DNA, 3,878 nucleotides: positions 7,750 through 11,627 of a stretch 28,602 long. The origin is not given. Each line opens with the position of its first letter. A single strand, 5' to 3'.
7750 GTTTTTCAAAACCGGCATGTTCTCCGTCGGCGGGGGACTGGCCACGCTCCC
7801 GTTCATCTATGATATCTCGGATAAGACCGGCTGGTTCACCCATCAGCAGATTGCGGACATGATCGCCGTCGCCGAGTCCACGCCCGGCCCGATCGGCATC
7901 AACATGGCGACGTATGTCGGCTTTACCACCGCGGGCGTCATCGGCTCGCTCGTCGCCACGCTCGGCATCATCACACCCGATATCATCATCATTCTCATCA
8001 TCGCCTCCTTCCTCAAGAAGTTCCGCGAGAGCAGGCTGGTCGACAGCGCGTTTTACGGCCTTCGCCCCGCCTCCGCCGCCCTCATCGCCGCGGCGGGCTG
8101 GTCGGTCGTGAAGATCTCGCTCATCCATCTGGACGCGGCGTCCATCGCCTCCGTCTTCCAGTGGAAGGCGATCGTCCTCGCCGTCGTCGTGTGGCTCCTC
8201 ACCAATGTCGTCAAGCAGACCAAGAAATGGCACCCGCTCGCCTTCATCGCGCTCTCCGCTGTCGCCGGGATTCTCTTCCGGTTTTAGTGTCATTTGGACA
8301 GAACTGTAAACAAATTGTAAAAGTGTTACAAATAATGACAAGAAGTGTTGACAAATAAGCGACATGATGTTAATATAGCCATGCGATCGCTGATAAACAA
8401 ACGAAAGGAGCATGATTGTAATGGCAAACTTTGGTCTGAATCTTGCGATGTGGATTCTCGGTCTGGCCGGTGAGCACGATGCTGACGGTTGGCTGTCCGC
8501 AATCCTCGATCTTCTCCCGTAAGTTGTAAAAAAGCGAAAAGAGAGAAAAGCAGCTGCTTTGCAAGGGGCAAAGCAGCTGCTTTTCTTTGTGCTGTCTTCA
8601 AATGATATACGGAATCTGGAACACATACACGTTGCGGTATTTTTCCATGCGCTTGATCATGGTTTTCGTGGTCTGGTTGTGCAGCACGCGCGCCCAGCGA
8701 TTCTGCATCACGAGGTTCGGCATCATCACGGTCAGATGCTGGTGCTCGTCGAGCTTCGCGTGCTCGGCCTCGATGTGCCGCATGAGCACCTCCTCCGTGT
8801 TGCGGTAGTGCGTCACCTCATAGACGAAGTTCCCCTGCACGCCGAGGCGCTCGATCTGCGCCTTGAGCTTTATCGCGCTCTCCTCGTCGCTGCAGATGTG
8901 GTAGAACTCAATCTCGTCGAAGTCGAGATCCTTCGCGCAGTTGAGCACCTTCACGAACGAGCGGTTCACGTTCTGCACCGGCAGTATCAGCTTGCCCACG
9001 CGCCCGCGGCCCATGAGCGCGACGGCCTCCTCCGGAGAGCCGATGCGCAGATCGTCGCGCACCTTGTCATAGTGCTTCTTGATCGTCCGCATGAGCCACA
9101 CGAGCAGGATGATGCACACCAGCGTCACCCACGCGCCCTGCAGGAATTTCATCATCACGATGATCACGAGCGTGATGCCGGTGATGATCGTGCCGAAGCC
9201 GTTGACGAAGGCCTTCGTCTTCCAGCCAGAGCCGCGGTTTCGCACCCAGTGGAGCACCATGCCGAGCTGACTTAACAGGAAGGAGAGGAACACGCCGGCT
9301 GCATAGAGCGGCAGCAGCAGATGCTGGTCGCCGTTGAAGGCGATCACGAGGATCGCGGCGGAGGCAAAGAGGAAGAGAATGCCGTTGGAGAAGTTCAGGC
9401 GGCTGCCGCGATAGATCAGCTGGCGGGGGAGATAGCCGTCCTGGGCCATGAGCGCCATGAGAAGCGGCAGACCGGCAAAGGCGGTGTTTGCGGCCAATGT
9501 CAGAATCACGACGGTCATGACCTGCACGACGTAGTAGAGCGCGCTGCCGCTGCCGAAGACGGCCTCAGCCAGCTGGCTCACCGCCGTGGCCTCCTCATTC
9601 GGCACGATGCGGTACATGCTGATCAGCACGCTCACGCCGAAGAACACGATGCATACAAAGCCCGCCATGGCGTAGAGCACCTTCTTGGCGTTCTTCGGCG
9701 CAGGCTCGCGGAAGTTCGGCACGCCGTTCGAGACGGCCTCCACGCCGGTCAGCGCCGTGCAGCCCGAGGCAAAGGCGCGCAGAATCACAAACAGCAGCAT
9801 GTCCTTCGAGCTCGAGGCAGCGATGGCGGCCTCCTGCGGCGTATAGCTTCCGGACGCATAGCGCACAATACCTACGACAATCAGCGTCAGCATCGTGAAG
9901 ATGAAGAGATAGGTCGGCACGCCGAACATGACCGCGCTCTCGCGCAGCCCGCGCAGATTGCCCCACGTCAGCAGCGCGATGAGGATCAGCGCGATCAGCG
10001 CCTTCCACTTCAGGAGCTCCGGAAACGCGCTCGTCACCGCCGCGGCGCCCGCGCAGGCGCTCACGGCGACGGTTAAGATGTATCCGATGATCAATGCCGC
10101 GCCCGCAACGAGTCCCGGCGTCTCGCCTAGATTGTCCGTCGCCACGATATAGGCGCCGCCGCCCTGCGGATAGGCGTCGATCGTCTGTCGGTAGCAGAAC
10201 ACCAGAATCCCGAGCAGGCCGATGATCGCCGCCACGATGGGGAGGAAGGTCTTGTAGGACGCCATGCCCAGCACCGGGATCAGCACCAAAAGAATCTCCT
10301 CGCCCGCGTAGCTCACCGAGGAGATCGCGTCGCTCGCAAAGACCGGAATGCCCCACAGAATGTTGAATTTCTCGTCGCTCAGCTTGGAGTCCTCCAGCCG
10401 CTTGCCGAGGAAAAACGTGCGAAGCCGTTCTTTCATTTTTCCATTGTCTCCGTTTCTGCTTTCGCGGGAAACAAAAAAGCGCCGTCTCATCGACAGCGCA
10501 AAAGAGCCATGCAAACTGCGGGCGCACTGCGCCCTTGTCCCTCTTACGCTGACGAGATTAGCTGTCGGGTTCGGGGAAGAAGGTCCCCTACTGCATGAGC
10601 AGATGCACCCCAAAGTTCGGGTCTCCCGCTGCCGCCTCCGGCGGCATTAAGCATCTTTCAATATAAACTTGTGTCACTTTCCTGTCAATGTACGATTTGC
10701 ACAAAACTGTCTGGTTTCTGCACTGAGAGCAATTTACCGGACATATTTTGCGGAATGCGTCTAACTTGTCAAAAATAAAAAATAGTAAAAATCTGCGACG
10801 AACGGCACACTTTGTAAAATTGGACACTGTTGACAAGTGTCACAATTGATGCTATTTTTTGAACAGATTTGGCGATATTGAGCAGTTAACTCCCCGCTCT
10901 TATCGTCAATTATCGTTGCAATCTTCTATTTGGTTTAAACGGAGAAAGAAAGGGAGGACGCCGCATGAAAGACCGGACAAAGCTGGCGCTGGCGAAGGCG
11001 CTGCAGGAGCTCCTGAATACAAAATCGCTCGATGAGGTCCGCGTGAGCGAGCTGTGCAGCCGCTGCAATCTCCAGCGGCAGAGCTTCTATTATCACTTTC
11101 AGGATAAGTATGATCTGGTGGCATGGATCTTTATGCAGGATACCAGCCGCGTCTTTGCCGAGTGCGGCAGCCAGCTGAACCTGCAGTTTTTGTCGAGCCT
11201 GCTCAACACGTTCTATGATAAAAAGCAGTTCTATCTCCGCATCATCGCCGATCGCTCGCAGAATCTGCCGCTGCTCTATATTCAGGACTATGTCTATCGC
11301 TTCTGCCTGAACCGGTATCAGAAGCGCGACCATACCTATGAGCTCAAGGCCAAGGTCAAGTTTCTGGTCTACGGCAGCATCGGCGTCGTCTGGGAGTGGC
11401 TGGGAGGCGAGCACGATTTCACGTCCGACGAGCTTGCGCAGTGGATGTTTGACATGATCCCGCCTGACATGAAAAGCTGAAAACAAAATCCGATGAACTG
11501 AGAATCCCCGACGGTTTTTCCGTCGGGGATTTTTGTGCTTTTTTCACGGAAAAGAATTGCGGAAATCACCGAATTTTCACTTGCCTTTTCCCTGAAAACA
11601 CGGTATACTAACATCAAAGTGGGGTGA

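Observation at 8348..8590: Hidden stand-alone transcription unit encoding a 33-aa acidic, hydrophobic peptide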

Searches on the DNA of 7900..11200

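Call 4: search_rna_families(source=window, start=7900, end=11200, threshold=evalue, max_evalue=5)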
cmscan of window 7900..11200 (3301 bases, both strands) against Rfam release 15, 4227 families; matches with E-value up to 5: 12.
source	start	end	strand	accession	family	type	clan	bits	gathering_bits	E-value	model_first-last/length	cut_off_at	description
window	10532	10663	-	RF00379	c-di-AMP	Cis-reg; riboswitch;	-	91.7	38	1.6e-21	1-134/134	no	c-di-AMP riboswitch aptamer (ydaO/yuaA leader)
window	8522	8603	-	RF00764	mir-191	Gene; miRNA;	-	30.6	54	0.00055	1-91/91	no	mir-191 microRNA precursor family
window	8523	8604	+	RF00764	mir-191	Gene; miRNA;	-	27.2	54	0.0051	1-91/91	no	mir-191 microRNA precursor family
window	8528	8600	+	RF03967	mir-1270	Gene; miRNA;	-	21.2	90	0.42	1-83/83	no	mir-1270 microRNA precursor family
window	8528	8599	-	RF00771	mir-185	Gene; miRNA;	-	20.7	60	1.7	1-79/79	no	mir-185 microRNA precursor family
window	8532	8597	-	RF04288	mir-9201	Gene; miRNA;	CL00147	20.4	95.5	0.74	1-81/81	no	mir-9201 microRNA precursor family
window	8526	8599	+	RF00771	mir-185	Gene; miRNA;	-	19.2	60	4.1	1-79/79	no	mir-185 microRNA precursor family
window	8532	8594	-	RF03671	MIR3522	Gene; miRNA;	-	18.5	100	4.7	1-89/89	no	MIR3522 microRNA precursor family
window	7960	8005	-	RF01129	sR44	Gene; snRNA; snoRNA; CD-box;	-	16.8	45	0.66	1-55/55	no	Small nucleolar RNA sR44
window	7960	8005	-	RF01122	sR39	Gene; snRNA; snoRNA; CD-box;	-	16.3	50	0.71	1-56/56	no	Small nucleolar RNA sR39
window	7939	7991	-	RF01141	sR18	Gene; snRNA; snoRNA; CD-box;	-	15.5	45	3.3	1-56/56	no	Small nucleolar RNA sR18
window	7966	8005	-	RF01136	sR28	Gene; snRNA; snoRNA; CD-box;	-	14.1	39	2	1-55/55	no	Small nucleolar RNA sR28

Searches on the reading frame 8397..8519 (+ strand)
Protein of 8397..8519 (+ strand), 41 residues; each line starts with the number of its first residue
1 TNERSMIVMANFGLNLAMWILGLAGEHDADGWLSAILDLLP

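Call 5: search_protein_families(library=pfam, proteins=[window:8421-8519:+], max_evalue=0.1)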
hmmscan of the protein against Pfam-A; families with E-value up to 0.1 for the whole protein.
window:8421-8519:+ (33 aa): 0 families

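Call 14: find_homologous_proteins(query=window:8397-8519:+, max_evalue=10)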
Query window:8397-8519:+ (41 aa): 16 proteins with E <= 10 among 16 candidates.
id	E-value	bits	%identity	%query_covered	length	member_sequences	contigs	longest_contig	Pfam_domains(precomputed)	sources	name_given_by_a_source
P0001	3.7e-14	68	78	100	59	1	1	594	-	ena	-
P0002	3.7e-14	68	78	100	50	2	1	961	-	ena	-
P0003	4.0e-14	68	94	88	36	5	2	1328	-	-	-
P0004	4.2e-14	68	80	100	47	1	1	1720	-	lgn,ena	-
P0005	5.8e-14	67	78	100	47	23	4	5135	-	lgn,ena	-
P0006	1.2e-13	66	78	98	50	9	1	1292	-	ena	-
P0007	1.6e-13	66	76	100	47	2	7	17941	-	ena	-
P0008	3.3e-13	65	79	95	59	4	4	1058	-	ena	-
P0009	1.3e-12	63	89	88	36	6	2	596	-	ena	-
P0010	4.3e-12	62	88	80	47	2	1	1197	-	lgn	-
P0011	5.9e-11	58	91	80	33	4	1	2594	-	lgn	-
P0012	4.4e-9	52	63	100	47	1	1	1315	-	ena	-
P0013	4.1e-8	50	71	93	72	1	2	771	-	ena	-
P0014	5.1e-8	49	84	78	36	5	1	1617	-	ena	-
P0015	1.8e-7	48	81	78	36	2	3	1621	-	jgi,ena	-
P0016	3.6e-5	40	69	71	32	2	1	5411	-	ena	-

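Call 18: find_encoding_contigs(protein=P0007, flank=6000, max_places=4)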
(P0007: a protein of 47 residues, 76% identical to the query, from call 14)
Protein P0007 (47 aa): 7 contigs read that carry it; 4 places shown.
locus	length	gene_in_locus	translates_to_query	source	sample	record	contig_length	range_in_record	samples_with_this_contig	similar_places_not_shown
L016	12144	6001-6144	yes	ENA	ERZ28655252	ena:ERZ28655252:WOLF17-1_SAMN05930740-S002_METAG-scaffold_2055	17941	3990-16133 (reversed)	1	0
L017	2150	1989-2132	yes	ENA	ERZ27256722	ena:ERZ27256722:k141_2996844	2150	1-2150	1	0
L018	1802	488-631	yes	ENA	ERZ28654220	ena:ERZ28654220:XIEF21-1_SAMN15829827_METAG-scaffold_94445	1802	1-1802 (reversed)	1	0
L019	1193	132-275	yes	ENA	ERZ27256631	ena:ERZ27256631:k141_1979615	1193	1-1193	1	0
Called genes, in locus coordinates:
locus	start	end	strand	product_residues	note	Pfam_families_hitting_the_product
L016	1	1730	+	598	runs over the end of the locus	-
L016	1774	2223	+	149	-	PF12706:Lactamase_B_2 (weak)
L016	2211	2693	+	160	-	PF02590:SPOUT_MTase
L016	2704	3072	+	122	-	-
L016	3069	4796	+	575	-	PF00408:PGM_PMM_IV (faint), PF02878:PGM_PMM_I, PF02879:PGM_PMM_II, PF02880:PGM_PMM_III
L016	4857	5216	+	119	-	PF02417:Chromate_transp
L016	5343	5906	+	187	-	PF02417:Chromate_transp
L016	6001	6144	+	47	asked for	-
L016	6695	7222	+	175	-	PF00440:TetR_N (weak), PF14278:TetR_C_8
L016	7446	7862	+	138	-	PF02381:MraZ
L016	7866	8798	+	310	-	PF01795:Methyltransf_5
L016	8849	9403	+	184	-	-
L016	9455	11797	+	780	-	-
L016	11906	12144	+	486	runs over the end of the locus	PF01225:Mur_ligase, PF08245:Mur_ligase_M, PF02875:Mur_ligase_C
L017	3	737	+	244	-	?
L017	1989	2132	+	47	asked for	-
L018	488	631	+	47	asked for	-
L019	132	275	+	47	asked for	-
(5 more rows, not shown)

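Call 19: find_encoding_contigs(protein=P0016, flank=6000, max_places=3)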
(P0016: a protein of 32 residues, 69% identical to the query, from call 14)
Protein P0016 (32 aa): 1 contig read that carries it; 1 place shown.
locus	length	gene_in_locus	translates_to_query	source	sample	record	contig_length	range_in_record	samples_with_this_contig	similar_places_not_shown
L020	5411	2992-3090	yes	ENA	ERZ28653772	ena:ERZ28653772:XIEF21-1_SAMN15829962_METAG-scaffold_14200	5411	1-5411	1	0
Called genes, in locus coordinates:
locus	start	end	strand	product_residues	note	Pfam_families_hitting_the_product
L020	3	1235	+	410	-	?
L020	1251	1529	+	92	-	-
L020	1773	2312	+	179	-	PF02417:Chromate_transp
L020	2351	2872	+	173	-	PF02417:Chromate_transp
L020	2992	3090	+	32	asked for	-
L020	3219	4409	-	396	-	PF00155:Aminotran_1_2, PF01041:DegT_DnrJ_EryC1 (faint)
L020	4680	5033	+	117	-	PF03780:Asp23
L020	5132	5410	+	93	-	?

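Call 47: search_protein_families(library=ncbifam, proteins=[window:8421-8519:+], max_evalue=1)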
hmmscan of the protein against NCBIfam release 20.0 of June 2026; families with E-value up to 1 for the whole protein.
window:8421-8519:+ (33 aa): 0 families

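Call 86: search_protein_families(library=phrogs, proteins=[window:8421-8519:+], max_evalue=1)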
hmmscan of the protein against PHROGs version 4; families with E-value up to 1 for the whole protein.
window:8421-8519:+ (33 aa): 0 families

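Call 87: search_protein_families(library=padloc, proteins=[window:8421-8519:+], max_evalue=1)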
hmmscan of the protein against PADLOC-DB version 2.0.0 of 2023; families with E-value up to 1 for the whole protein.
window:8421-8519:+ (33 aa): 0 families

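Call 88: search_dna_similar(query=window:8421-8519:+, collection=phages, mode=protein, max_evalue=1, max_rows=5)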
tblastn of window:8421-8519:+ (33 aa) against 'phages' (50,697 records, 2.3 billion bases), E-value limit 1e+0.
No match.

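Call 89: search_dna_similar(query=window:8421-8519:+, collection=plasmids, mode=protein, max_evalue=1, max_rows=5)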
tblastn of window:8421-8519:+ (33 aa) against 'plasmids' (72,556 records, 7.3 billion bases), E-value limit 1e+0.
No match.

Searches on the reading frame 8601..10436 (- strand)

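Call 5: search_protein_families(library=pfam, proteins=[window:8601-10436:-], max_evalue=0.1)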
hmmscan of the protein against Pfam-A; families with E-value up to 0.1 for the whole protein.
window:8601-10436:- (612 aa): 1 family
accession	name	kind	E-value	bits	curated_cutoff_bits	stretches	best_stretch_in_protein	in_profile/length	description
PF13520.12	AA_permease_2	-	2.4e-32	112.9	27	1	39-444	16-422/427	Amino acid permease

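Call 81: search_protein_families(library=ncbifam, proteins=[window:8601-10436:-], max_evalue=0.00001)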
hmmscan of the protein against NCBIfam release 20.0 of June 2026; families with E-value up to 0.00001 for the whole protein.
window:8601-10436:- (612 aa): 1 family
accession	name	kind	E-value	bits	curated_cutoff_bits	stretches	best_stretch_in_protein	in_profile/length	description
TIGR00909.1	2A0306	subfamily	1.4e-07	30.8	556.8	1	67-445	43-421/429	amino acid transporter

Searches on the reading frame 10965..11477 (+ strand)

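Call 5: search_protein_families(library=pfam, proteins=[window:10965-11477:+], max_evalue=0.1)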
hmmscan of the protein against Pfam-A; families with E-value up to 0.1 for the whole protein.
window:10965-11477:+ (171 aa): 2 families
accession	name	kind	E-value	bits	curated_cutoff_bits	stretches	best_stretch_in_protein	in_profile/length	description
PF14278.11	TetR_C_8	-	5.5e-10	39.7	26.1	1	74-165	5-101/103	Transcriptional regulator C-terminal region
PF00440.29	TetR_N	-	2.7e-07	30.7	24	1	14-53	6-45/47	Bacterial regulatory proteins, tetR family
